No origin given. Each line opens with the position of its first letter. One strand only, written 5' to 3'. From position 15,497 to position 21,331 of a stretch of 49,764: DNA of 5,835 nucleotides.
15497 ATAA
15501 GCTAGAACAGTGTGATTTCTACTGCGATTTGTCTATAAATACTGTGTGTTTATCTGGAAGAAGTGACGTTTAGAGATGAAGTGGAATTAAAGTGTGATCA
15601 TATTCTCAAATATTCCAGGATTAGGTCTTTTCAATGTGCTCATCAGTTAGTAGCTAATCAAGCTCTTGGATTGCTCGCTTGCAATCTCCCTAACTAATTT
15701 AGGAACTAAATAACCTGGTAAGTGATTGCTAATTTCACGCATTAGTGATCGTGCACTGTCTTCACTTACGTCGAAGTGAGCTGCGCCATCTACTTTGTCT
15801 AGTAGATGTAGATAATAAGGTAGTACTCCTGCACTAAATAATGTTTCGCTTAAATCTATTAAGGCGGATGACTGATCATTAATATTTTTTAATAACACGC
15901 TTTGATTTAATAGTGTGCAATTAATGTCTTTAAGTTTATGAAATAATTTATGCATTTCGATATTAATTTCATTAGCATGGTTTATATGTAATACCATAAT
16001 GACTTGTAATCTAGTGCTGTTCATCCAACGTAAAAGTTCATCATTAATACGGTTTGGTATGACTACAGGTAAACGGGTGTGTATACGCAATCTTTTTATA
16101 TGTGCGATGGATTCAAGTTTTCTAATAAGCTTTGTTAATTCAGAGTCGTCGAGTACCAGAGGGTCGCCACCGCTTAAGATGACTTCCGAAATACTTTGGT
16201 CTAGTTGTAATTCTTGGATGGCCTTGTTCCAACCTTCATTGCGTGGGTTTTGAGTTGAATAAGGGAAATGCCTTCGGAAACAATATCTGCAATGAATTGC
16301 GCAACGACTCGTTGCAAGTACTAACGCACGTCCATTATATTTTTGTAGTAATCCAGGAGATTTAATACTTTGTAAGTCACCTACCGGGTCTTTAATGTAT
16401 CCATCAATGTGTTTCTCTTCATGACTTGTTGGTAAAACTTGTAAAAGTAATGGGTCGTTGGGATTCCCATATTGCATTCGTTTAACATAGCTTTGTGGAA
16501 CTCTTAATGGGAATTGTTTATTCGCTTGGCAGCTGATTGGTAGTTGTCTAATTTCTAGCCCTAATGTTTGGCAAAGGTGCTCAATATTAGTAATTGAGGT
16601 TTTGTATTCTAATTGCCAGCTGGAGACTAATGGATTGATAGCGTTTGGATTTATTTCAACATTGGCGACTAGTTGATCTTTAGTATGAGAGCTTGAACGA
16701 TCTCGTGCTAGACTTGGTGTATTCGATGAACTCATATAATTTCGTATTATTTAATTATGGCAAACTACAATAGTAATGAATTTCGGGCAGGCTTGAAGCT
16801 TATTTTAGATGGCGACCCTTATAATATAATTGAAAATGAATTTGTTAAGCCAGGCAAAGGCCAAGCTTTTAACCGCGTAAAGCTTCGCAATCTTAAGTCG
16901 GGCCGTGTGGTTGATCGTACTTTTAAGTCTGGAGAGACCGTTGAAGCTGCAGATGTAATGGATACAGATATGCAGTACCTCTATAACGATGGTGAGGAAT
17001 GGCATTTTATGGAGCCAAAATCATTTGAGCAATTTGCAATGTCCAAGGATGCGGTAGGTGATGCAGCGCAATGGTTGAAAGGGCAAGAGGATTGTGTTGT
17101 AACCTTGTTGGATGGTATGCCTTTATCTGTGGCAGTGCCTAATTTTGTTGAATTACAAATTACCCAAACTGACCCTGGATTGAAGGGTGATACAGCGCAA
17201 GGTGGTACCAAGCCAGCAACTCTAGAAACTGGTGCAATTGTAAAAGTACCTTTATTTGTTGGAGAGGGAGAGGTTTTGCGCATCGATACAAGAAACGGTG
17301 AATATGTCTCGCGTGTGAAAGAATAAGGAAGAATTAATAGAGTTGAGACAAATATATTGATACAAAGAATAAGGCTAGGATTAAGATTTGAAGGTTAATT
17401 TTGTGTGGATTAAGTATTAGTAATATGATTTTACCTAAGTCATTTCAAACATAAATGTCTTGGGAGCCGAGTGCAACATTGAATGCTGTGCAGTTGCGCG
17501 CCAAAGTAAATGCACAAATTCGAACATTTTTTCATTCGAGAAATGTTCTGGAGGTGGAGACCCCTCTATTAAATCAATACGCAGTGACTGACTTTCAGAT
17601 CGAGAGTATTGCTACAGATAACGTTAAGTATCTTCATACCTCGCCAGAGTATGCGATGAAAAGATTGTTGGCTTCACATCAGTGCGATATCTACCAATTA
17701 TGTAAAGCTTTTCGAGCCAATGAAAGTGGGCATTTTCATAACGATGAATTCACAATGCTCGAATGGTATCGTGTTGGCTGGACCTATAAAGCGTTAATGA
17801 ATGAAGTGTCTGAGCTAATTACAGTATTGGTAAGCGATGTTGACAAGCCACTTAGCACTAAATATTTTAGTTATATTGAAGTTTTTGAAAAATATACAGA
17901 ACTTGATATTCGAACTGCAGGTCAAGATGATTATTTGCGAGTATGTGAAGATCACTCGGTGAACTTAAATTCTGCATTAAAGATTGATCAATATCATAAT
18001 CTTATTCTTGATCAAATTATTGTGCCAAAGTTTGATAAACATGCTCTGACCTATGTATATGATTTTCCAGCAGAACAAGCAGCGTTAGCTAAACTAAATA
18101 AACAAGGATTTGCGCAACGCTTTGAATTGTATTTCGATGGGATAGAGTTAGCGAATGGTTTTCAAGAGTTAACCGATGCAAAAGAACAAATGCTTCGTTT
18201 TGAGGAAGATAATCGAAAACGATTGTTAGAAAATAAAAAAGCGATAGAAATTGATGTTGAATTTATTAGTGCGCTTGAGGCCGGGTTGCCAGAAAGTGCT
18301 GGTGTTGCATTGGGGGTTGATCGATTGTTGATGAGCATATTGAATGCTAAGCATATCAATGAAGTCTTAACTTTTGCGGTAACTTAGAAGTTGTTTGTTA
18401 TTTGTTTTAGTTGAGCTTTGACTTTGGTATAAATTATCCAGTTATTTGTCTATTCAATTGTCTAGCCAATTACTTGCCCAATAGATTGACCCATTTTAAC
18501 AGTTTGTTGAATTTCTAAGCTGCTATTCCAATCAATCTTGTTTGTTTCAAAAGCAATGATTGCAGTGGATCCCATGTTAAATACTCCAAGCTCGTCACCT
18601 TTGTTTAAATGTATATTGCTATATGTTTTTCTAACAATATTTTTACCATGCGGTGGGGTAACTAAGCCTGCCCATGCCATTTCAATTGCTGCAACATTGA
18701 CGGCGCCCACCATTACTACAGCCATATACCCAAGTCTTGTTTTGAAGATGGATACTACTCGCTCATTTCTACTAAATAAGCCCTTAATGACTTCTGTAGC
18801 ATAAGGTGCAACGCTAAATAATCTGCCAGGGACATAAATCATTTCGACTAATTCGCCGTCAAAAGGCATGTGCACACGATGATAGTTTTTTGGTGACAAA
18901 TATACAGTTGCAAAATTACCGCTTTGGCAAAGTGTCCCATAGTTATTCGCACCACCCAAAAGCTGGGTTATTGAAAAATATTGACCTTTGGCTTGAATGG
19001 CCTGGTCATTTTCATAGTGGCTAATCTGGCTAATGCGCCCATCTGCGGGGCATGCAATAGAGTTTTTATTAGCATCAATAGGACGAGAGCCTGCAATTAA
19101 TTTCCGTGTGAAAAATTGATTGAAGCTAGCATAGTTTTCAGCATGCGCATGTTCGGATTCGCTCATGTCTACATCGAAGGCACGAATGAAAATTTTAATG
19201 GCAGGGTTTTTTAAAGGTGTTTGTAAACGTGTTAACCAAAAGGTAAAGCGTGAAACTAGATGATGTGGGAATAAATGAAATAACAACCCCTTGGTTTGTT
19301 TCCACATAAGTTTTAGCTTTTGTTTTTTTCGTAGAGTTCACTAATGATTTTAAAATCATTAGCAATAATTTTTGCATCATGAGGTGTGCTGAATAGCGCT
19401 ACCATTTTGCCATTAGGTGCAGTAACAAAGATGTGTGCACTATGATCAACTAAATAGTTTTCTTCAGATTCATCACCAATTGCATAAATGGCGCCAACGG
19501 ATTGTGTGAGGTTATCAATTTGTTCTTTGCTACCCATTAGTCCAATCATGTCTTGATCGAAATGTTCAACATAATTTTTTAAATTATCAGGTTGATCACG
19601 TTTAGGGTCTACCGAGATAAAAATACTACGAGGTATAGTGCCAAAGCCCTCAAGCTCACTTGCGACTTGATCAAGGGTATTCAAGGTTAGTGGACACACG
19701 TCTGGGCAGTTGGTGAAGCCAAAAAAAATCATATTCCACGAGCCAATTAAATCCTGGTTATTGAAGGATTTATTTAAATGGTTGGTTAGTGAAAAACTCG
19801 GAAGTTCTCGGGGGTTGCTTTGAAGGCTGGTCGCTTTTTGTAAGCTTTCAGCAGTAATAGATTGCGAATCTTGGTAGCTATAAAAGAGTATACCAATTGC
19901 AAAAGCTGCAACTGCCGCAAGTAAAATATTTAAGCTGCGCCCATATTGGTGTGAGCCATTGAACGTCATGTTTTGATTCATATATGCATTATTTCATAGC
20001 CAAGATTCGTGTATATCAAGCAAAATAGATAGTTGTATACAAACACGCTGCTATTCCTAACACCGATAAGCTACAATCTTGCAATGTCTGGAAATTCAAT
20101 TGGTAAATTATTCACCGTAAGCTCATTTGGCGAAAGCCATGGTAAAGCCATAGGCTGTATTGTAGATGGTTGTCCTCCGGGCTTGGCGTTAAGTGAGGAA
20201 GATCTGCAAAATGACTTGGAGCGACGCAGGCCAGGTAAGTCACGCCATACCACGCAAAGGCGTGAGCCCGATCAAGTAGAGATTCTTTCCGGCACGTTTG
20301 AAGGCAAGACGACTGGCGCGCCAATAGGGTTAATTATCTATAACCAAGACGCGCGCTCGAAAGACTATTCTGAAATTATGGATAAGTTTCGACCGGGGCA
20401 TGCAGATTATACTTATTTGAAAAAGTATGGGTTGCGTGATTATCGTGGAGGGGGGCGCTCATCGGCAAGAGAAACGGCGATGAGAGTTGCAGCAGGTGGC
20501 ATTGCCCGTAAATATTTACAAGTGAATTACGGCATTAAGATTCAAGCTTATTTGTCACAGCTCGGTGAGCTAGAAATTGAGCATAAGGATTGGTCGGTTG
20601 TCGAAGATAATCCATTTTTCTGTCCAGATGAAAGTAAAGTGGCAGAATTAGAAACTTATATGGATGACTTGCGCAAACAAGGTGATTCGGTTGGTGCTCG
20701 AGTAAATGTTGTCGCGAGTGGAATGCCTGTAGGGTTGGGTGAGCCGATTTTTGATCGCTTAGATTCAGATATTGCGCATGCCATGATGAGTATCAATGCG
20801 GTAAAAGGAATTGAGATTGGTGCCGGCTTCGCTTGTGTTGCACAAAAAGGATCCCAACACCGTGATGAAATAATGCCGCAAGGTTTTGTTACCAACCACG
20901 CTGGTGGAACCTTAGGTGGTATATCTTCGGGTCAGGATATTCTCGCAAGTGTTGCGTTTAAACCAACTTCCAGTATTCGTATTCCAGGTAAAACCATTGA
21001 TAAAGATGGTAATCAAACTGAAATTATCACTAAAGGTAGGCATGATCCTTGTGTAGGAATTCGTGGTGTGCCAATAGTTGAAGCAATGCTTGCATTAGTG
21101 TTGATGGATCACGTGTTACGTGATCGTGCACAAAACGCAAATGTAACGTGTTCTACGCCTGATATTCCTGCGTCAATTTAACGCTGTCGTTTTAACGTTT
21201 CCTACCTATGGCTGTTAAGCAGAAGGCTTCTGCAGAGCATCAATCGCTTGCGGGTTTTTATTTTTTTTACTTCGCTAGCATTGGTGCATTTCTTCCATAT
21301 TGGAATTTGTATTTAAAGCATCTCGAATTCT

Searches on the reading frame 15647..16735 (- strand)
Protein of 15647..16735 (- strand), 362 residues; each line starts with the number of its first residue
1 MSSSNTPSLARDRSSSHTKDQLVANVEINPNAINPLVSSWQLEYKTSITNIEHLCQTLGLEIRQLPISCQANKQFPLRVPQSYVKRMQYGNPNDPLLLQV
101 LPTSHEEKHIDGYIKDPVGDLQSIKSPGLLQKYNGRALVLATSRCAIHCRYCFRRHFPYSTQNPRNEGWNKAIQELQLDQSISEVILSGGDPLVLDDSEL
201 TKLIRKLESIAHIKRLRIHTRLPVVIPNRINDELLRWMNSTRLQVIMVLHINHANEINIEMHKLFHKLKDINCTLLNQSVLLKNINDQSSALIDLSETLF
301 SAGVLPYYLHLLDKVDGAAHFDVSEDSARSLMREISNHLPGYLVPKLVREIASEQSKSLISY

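Call 37: search_protein_families(library=pfam, proteins=[window:15647-16735:-], max_evalue=0.00001)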
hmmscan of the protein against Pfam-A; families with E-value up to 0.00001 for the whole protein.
window:15647-16735:- (362 aa): 2 families
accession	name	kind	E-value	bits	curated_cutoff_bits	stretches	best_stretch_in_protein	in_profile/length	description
PF04055.27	Radical_SAM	-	1.7e-08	35.2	29.5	1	142-256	4-114/166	Radical SAM superfamily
PF13353.11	Fer4_12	-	2.7e-07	31.4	22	1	136-211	6-81/137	4Fe-4S single cluster domain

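Call 52: search_protein_families(library=ncbifam, proteins=[window:15647-16735:-], max_evalue=0.00001)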
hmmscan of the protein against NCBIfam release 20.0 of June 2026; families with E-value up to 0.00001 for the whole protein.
window:15647-16735:- (362 aa): 9 families
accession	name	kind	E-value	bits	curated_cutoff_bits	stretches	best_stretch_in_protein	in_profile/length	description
TIGR03821.1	EFP_modif_epmB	equivalog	6.4e-139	462.4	369.3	1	40-359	1-320/321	EF-P beta-lysylation protein EpmB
TIGR00238.1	TIGR00238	subfamily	7.3e-97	324.3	199.2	1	39-352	16-330/331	KamA family radical SAM protein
TIGR03822.1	AblA_like_2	hypoth_equivalog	6.2e-64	216.1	396.25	1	73-360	26-315/321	lysine-2,3-aminomutase-like protein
TIGR04468.1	arg_2_3_am_muta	equivalog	2.6e-55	187.9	600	1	39-348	4-317/351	arginine 2,3-aminomutase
TIGR03820.1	lys_2_3_AblA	equivalog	5.4e-53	180.2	525.4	1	38-349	8-322/417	lysine 2,3-aminomutase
TIGR04368.1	Glu_2_3_NH3_mut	equivalog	1.1e-48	165.9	650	1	38-351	56-368/404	glutamate 2,3-aminomutase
TIGR02666.1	moaA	equivalog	5.1e-06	25.7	284.05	1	142-220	17-98/336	GTP 3',8-cyclase MoaA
NF045646.2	rSAM_Se_TrsS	equivalog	5.5e-06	25.2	490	1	137-205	88-154/441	radical SAM (seleno)protein TrsS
TIGR02495.1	NrdG2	equivalog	7.1e-06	25.5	131.15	0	137-221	18-98/193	anaerobic ribonucleoside-triphosphate reductase activating protein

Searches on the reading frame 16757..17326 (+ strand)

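Call 38: search_protein_families(library=pfam, proteins=[window:16757-17326:+], max_evalue=0.00001)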
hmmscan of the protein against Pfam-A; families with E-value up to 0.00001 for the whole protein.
window:16757-17326:+ (189 aa): 3 families
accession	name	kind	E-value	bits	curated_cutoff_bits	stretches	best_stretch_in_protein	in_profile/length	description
PF09285.17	Elong-fact-P_C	-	3.2e-27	94.4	25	1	131-186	1-56/56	Elongation factor P, C-terminal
PF08207.18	EFP_N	-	9.6e-26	90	23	1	6-62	2-58/58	Elongation factor P (EF-P) KOW-like domain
PF01132.26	EFP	-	1.2e-20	73.6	27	1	71-123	2-54/54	Elongation factor P (EF-P) OB domain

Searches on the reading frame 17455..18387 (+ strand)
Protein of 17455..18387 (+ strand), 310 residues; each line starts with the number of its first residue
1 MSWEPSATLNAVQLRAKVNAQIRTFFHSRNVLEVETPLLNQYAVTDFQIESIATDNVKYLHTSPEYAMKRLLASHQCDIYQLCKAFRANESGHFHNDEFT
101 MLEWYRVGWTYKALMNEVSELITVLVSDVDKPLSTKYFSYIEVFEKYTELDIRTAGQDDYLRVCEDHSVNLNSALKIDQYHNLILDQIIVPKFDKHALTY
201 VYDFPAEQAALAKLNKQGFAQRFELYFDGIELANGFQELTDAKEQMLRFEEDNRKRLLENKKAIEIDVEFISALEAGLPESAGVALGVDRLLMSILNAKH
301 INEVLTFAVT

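Call 38: search_protein_families(library=pfam, proteins=[window:17455-18387:+], max_evalue=0.00001)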
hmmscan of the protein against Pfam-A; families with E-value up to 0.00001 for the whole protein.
window:17455-18387:+ (310 aa): 1 family
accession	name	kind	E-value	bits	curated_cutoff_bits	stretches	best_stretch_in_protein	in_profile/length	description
PF00152.25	tRNA-synt_2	-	1.1e-45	156.5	25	1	10-308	20-305/308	tRNA synthetases class II (D, K and N)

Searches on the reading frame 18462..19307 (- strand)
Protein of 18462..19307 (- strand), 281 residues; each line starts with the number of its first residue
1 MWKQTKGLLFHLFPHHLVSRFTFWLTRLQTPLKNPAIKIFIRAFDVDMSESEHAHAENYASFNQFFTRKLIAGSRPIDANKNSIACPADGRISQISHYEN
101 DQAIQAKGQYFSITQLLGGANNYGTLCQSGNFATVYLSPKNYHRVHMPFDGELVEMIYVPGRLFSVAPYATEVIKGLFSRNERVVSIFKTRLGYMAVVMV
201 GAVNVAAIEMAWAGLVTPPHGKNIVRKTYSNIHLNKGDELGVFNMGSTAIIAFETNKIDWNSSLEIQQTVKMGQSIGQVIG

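Call 38: search_protein_families(library=pfam, proteins=[window:18462-19307:-], max_evalue=0.00001)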
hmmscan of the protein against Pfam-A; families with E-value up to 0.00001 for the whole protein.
window:18462-19307:- (281 aa): 1 family
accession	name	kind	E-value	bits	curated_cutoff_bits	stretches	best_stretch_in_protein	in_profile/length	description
PF02666.20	PS_Dcarbxylase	-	2e-59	201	22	1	62-278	1-198/198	Phosphatidylserine decarboxylase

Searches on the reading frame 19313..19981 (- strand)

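Call 38: search_protein_families(library=pfam, proteins=[window:19313-19981:-], max_evalue=0.00001)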
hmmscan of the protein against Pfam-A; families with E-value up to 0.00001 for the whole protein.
window:19313-19981:- (222 aa): 1 family
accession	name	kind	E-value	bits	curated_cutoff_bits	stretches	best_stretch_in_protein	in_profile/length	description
PF02630.20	SCO1-SenC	-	5.3e-40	136.9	22.8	1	62-192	3-133/134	SCO1/SenC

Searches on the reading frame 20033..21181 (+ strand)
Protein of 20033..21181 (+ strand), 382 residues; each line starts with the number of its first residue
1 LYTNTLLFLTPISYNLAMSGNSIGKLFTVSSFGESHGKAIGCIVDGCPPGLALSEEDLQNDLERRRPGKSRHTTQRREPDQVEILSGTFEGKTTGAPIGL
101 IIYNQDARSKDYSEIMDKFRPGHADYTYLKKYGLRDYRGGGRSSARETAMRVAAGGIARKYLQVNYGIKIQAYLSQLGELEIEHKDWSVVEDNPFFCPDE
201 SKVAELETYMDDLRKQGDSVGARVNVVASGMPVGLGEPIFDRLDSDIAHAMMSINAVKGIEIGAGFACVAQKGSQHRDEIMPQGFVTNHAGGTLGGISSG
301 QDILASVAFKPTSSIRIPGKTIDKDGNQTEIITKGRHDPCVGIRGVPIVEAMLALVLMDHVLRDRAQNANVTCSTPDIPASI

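Call 38: search_protein_families(library=pfam, proteins=[window:20033-21181:+], max_evalue=0.00001)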
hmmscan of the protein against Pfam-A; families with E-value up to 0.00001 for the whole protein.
window:20033-21181:+ (382 aa): 1 family
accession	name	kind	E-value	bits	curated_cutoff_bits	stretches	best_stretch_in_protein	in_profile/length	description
PF01264.26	Chorismate_synt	-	7.6e-141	469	27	1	27-362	1-327/327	Chorismate synthase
